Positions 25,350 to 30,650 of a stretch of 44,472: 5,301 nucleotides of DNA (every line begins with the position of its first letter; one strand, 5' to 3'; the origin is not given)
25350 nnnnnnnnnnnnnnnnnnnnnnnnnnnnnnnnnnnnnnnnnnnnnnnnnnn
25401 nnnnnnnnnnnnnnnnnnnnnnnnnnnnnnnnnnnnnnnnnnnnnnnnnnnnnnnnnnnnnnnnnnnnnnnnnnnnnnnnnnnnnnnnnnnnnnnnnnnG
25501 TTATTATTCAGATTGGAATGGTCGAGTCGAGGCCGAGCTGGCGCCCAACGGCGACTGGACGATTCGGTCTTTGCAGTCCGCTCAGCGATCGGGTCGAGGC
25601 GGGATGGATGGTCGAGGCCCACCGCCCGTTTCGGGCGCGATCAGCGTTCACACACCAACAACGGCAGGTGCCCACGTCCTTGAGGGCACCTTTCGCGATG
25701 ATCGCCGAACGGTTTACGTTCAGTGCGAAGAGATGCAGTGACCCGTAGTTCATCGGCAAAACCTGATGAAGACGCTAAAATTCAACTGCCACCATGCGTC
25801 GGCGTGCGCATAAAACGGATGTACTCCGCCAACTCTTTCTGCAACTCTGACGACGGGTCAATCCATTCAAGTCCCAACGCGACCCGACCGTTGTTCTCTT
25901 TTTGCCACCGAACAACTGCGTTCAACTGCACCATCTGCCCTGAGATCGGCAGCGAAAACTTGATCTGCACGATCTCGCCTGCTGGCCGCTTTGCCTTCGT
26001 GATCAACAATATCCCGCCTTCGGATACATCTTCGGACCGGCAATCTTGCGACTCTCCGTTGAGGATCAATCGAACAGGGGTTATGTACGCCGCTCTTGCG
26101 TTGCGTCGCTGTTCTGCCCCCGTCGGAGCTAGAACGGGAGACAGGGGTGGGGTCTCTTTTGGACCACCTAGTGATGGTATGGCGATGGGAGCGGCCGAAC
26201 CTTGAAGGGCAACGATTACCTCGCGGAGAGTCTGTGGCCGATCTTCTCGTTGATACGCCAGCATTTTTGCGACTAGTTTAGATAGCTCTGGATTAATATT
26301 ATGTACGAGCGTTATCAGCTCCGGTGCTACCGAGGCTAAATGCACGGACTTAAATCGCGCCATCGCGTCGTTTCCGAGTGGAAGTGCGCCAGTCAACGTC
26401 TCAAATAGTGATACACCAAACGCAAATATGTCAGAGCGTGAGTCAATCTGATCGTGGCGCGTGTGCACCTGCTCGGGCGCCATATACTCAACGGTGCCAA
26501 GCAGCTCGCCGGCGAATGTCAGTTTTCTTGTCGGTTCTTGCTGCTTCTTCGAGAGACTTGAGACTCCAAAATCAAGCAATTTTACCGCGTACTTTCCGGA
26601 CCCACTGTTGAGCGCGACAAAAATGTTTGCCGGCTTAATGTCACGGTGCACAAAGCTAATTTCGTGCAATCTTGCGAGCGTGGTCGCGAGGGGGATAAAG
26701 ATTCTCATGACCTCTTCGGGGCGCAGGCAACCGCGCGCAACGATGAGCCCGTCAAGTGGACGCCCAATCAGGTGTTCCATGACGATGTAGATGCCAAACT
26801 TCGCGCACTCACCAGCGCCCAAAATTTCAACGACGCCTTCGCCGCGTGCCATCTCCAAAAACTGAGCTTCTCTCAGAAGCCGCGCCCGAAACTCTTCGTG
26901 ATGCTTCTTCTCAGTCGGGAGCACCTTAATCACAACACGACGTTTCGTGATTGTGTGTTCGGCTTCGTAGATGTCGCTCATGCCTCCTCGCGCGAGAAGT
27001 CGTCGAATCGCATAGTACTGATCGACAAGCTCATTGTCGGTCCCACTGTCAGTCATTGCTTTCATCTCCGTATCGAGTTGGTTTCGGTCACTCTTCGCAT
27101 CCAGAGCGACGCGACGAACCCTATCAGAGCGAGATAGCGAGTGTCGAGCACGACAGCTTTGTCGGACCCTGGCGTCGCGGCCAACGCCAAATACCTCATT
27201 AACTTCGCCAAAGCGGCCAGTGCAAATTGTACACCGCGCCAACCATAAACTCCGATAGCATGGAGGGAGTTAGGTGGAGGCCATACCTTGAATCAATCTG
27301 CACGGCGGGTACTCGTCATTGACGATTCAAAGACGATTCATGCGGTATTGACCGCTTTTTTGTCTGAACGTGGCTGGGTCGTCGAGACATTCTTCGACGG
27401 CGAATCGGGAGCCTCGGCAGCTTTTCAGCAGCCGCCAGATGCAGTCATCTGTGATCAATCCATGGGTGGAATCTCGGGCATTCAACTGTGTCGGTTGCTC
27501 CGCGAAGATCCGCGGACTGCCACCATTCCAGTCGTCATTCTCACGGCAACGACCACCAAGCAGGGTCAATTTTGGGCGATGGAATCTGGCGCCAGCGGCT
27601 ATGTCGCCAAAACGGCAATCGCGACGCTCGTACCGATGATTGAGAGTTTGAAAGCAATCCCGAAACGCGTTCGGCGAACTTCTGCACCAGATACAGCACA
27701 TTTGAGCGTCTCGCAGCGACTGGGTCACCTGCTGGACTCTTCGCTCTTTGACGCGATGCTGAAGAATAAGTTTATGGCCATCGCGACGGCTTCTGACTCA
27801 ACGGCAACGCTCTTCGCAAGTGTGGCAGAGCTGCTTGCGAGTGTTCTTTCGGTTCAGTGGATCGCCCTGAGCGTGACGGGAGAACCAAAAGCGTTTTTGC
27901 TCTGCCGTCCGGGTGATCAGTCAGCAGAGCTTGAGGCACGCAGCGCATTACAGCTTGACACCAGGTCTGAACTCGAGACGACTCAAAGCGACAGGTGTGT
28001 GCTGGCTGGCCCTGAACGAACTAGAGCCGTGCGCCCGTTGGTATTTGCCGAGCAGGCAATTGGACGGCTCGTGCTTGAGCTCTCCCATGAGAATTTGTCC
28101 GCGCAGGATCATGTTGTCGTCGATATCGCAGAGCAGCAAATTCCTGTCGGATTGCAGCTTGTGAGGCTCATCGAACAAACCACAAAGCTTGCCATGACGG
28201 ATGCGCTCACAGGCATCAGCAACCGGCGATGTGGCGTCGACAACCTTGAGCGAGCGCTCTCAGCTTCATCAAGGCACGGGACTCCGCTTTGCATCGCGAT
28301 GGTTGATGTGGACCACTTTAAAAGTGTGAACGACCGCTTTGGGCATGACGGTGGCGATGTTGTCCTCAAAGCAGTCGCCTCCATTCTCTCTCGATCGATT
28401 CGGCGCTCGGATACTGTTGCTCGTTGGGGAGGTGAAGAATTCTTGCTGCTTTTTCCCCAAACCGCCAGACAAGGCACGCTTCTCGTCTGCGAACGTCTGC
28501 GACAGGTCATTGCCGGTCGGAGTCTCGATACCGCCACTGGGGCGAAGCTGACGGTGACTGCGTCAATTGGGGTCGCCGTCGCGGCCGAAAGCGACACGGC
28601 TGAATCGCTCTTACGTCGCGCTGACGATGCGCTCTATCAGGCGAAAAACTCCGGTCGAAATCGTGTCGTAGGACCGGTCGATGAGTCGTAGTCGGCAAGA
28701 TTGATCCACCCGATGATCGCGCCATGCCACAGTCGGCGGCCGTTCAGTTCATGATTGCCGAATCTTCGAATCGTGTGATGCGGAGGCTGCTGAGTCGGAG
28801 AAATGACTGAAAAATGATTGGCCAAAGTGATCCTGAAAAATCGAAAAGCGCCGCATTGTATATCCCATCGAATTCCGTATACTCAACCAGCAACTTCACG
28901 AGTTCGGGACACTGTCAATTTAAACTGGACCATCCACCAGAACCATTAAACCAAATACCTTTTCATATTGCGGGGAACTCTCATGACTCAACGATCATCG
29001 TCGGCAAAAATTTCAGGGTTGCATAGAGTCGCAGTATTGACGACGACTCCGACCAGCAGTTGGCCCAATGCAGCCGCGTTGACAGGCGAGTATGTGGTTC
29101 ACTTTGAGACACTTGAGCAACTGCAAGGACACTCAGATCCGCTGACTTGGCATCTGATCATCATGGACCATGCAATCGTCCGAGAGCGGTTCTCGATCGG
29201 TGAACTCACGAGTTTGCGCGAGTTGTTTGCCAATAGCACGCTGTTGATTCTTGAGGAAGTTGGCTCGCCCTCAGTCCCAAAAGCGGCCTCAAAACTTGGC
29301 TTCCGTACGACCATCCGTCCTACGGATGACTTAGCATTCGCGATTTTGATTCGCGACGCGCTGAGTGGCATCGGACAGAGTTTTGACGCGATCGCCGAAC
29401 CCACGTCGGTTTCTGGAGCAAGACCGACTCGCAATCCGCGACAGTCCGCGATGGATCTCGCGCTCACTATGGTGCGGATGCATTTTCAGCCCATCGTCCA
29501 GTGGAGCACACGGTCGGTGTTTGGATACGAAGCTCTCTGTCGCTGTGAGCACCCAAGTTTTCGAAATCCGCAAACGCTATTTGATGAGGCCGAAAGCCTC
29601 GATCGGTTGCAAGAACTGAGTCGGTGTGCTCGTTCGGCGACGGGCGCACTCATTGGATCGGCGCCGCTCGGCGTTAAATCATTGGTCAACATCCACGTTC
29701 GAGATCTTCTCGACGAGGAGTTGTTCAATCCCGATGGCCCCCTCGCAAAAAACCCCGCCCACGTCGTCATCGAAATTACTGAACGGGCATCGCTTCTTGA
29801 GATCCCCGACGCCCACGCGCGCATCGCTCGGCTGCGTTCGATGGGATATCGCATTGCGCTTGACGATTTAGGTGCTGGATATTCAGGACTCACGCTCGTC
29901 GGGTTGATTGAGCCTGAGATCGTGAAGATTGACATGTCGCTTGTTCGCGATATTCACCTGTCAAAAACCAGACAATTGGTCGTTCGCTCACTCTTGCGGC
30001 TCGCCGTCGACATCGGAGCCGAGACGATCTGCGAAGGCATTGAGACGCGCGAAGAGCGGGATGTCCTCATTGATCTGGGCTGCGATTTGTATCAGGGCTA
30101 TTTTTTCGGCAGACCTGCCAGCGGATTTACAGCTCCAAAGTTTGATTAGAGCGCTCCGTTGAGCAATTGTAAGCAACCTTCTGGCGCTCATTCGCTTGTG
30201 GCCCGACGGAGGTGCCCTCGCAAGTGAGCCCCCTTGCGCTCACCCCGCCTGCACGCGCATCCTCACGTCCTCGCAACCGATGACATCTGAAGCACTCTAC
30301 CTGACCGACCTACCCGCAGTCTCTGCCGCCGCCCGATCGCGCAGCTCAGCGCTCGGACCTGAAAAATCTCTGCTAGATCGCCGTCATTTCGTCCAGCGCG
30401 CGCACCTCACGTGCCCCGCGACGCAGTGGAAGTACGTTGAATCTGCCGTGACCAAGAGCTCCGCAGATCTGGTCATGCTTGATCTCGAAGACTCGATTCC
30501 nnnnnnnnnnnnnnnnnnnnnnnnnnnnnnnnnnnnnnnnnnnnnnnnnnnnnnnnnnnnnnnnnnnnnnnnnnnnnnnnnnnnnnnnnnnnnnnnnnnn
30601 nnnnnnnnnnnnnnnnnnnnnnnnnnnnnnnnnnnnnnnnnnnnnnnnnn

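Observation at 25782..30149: Compact c-di-GMP module: PilZ-kinase, REC-GGDEF cyclase and EAL phosphodiesterase as immediate neighbours, nested between the two pil halves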

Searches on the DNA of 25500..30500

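Call 79: search_rna_families(source=window, start=25500, end=30500, threshold=evalue, max_evalue=1)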
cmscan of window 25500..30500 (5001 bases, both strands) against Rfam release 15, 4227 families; matches with E-value up to 1: 0.
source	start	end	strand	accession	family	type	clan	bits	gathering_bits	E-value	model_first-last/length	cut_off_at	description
